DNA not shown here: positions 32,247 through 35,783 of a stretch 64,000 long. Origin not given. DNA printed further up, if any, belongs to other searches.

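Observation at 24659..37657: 13-kb cell-surface protein locus with embedded regulator and orphan membrane protein, and no sortase or secretion genes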

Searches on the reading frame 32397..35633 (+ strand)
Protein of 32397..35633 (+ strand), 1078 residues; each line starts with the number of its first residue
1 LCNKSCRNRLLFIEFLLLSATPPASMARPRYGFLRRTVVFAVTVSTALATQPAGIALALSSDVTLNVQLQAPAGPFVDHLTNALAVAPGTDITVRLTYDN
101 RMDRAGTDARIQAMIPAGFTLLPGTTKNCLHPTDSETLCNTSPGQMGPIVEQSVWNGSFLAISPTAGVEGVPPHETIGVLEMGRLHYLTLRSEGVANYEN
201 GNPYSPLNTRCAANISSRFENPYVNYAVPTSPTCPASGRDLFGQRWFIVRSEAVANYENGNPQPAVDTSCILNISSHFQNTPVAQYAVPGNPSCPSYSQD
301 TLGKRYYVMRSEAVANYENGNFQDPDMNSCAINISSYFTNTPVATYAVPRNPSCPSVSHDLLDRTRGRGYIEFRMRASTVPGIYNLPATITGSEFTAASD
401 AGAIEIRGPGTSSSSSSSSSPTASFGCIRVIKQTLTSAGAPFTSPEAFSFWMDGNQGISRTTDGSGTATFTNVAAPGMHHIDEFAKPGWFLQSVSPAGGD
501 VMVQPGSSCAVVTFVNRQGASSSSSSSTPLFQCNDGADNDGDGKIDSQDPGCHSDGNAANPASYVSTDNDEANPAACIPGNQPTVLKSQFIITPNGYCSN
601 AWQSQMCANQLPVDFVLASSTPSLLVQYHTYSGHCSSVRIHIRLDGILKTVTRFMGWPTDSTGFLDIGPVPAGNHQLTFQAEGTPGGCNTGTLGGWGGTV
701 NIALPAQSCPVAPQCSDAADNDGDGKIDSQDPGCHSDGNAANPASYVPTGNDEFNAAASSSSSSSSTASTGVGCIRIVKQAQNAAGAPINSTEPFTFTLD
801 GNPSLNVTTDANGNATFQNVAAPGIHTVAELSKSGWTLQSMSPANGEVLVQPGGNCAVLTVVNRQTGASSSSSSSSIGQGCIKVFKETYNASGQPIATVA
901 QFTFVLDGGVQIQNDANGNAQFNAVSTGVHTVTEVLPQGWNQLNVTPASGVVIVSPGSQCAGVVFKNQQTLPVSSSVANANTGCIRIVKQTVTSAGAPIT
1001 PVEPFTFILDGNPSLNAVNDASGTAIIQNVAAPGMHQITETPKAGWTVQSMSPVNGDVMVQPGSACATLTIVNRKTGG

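Call 3: search_protein_families(library=pfam, proteins=[window:32397-35633:+], max_evalue=0.01)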
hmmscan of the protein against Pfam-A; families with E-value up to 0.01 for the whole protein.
window:32397-35633:+ (1078 aa): 2 families
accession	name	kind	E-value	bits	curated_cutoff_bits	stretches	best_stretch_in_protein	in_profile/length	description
PF17802.7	SpaA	-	1.5e-06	28.7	23.1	0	796-831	20-59/91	Prealbumin-like fold domain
PF10633.15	NPCBM_assoc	-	0.00045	20.8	24.4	0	834-863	32-59/78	NPCBM-associated, NEW3 domain of alpha-galactosidase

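Call 6: search_protein_families(library=ncbifam, proteins=[window:32472-35633:+], max_evalue=0.1)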
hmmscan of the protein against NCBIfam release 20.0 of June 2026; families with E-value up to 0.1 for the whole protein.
window:32472-35633:+ (1053 aa): 1 family
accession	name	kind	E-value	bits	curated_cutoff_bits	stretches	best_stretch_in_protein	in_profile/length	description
NF033662.1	acid_disulf_rpt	repeat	1.6e-16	59.7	41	2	506-532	5-31/32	acidic double-disulfide repeat-containing protein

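Call 42: search_solved_structures(query=window:32472-35633:+, max_evalue=1)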
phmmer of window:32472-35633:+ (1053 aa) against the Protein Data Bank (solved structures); distinct sequences matched with E-value up to 1: 4.
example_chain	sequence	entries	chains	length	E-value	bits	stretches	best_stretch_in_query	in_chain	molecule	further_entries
7plp_A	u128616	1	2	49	0.14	13.3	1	689-709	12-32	Teneurin-4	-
7efv_B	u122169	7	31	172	0.2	12.7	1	836-896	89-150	C-phycocyanin beta chain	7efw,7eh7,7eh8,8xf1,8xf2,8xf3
1i7y_B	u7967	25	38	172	0.35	11.9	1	838-894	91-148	C-phycocyanin beta subunit (Fragment) | C-Phycocyanin beta chain | C-PHYCOCYANIN BETA SUBUNIT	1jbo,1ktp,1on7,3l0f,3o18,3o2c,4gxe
8z20_F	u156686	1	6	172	0.47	11.5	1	836-896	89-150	Phycocyanin subunit beta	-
